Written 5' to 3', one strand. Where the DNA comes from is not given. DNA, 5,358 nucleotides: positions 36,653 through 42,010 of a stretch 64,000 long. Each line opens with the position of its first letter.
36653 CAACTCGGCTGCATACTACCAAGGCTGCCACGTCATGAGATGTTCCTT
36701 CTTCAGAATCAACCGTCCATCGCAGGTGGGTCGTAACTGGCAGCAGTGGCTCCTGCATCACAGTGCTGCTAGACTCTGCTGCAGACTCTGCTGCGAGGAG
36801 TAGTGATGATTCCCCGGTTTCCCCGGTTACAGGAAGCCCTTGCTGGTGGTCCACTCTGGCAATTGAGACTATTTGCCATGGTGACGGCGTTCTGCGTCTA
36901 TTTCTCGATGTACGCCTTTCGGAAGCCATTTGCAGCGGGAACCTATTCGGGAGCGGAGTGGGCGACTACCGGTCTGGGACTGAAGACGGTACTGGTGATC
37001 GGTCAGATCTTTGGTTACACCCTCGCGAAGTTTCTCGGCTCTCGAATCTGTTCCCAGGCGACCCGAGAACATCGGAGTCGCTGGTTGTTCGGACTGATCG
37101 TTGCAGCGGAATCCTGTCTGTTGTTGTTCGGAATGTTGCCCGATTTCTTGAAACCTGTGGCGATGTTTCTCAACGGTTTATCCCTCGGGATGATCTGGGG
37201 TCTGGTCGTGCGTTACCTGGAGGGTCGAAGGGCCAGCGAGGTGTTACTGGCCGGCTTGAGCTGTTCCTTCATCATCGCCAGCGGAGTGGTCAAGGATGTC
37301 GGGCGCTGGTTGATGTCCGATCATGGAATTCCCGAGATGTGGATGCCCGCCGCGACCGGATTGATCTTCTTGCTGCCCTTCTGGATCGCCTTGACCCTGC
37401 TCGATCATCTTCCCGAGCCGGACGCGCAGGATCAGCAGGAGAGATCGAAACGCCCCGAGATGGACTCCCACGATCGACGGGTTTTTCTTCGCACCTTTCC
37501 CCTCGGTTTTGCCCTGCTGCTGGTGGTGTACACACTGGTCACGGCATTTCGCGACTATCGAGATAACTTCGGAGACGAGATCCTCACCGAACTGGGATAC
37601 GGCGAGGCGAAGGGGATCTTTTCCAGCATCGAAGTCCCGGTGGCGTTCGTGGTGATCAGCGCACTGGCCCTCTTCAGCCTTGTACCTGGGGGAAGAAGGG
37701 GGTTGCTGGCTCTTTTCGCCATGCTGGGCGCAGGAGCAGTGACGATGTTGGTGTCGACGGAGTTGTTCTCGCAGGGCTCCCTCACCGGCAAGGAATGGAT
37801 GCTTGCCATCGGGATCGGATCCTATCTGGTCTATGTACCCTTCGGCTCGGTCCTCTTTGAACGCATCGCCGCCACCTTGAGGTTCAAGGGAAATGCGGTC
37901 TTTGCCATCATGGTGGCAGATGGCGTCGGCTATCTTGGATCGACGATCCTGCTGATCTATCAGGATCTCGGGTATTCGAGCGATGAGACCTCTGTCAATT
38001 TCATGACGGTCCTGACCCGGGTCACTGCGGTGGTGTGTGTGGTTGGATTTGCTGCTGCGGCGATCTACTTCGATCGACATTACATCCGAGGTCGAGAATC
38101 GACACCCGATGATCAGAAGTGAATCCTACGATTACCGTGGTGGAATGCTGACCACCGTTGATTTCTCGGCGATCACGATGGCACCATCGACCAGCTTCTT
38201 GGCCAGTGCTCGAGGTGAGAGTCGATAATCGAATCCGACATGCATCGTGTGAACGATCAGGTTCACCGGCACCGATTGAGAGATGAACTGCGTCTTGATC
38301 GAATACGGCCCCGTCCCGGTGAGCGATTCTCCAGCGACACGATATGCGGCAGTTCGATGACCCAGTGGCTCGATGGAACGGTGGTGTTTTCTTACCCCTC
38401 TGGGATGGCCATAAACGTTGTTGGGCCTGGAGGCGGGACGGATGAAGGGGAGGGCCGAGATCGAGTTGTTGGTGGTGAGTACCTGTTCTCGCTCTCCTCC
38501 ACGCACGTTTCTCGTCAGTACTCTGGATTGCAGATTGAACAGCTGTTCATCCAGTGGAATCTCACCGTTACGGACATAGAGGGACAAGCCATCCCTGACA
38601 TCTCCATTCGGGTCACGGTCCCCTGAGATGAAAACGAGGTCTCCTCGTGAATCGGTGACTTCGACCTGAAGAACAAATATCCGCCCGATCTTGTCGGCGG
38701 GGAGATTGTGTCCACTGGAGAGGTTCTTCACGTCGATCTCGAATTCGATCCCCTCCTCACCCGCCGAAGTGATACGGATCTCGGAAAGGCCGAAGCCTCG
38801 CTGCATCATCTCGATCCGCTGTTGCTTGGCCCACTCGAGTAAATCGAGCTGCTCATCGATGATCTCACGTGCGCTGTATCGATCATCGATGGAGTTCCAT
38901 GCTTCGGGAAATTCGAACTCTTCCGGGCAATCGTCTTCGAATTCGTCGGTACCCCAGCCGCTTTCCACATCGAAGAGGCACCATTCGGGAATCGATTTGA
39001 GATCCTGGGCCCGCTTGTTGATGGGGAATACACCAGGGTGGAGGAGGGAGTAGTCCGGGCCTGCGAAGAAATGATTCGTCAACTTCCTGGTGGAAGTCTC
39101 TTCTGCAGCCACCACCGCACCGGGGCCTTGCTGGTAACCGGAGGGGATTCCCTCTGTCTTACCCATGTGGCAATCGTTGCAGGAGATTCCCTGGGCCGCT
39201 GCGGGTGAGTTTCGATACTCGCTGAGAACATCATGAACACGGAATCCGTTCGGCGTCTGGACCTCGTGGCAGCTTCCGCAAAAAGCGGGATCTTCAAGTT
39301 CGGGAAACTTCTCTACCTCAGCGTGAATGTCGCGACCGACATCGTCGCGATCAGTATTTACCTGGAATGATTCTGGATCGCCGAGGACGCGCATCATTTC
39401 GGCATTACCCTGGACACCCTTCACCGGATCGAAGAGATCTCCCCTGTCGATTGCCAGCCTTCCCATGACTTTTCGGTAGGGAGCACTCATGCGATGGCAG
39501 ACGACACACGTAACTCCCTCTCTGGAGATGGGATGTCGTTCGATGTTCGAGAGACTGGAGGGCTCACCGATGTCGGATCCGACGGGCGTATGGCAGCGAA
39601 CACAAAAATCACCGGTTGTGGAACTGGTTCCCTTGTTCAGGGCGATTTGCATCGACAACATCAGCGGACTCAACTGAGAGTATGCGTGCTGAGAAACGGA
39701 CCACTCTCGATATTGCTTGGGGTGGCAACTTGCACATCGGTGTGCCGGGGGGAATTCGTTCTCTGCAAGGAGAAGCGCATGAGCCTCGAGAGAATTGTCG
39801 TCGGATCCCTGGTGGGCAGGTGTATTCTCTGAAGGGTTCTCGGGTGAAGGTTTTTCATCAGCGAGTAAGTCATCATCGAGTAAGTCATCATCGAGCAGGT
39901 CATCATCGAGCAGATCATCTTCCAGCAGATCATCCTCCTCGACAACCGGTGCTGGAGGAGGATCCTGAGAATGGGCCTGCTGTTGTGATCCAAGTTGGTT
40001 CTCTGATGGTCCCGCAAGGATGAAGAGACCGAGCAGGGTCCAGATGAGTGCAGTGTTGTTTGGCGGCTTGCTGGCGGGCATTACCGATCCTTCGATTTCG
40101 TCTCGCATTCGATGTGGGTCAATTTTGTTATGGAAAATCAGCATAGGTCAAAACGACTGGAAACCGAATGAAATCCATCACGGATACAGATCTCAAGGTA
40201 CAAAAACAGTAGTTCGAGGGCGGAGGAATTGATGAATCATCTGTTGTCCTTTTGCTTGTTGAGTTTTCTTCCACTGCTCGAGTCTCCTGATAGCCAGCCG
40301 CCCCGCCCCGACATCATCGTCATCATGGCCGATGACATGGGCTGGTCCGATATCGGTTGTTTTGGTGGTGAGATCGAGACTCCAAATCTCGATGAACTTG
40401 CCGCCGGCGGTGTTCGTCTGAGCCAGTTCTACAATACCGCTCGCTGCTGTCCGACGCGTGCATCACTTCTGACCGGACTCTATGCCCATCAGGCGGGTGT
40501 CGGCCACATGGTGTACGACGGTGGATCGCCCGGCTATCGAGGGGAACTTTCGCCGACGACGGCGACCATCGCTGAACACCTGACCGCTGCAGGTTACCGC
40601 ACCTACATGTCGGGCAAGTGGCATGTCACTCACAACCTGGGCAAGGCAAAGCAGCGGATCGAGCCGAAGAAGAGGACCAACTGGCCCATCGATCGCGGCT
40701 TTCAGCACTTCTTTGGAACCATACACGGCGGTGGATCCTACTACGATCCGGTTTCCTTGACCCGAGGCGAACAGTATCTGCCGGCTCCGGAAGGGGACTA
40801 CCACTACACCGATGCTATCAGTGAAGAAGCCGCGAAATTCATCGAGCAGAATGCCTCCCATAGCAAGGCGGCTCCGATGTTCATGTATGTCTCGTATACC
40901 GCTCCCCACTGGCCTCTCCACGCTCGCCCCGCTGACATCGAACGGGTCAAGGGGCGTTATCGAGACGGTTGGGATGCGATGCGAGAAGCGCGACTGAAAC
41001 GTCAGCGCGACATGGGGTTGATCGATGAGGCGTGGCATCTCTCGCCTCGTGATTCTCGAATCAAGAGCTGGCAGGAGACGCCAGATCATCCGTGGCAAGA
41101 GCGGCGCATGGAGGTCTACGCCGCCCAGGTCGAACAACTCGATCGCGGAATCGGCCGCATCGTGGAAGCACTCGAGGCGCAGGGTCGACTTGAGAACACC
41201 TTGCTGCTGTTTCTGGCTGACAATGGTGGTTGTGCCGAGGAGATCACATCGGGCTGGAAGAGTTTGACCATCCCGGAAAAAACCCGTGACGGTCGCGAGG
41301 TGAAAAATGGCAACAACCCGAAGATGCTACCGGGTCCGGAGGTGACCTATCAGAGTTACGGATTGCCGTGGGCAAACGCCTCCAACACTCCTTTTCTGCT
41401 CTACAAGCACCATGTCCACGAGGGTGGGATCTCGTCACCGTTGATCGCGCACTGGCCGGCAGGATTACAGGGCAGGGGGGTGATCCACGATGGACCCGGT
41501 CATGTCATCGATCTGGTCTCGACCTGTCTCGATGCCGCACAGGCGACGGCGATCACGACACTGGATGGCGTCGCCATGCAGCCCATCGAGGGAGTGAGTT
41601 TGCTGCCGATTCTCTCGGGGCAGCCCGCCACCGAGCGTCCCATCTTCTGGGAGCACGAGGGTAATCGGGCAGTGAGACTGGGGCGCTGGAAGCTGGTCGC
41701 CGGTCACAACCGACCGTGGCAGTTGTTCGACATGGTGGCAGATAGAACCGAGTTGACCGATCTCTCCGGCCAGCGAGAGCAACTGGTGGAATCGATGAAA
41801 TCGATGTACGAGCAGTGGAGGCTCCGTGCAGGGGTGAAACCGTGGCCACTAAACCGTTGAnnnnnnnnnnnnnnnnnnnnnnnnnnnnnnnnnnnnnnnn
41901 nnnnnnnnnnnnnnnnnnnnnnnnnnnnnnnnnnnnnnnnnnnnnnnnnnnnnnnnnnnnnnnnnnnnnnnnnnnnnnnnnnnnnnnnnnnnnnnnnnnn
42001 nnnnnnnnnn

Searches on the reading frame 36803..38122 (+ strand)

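Call 49: search_protein_families(library=pfam, proteins=[window:36803-38122:+], max_evalue=0.00001)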
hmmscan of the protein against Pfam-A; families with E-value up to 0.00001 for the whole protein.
window:36803-38122:+ (439 aa): 1 family
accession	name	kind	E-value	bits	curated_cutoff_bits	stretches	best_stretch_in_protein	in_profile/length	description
PF18943.6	DUF5690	-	9.7e-122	407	25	1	42-425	1-381/382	Family of unknown function (DUF5690)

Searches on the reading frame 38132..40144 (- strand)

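Call 49: search_protein_families(library=pfam, proteins=[window:38132-40144:-], max_evalue=0.00001)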
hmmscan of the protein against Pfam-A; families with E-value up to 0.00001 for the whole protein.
window:38132-40144:- (670 aa): 3 families
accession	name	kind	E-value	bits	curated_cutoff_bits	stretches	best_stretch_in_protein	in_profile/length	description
PF13435.11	Cytochrome_C554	-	1.5e-09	39.1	20.8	1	137-217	2-83/84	Cytochrome c554 and c-prime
PF22113.1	Mtrc-MtrF_II-IV_dom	-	6.5e-07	29.5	30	0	130-220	77-166/176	Outer membrane cytochrome MtrC/MtrF-like, domains II/IV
PF03264.19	Cytochrom_NNT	-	7.9e-06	26.2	24.1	0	284-329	34-75/174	NapC/NirT cytochrome c family, N-terminal region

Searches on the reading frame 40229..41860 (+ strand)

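Call 49: search_protein_families(library=pfam, proteins=[window:40229-41860:+], max_evalue=0.00001)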
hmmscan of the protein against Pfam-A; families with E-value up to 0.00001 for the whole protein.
window:40229-41860:+ (543 aa): 2 families
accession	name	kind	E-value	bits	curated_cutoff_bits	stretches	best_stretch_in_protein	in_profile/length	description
PF00884.28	Sulfatase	-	3.9e-57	194.3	25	1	27-438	1-300/301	Sulfatase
PF01663.27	Phosphodiest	-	5.3e-08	33.3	23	1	30-333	2-220/342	Type I phosphodiesterase / nucleotide pyrophosphatase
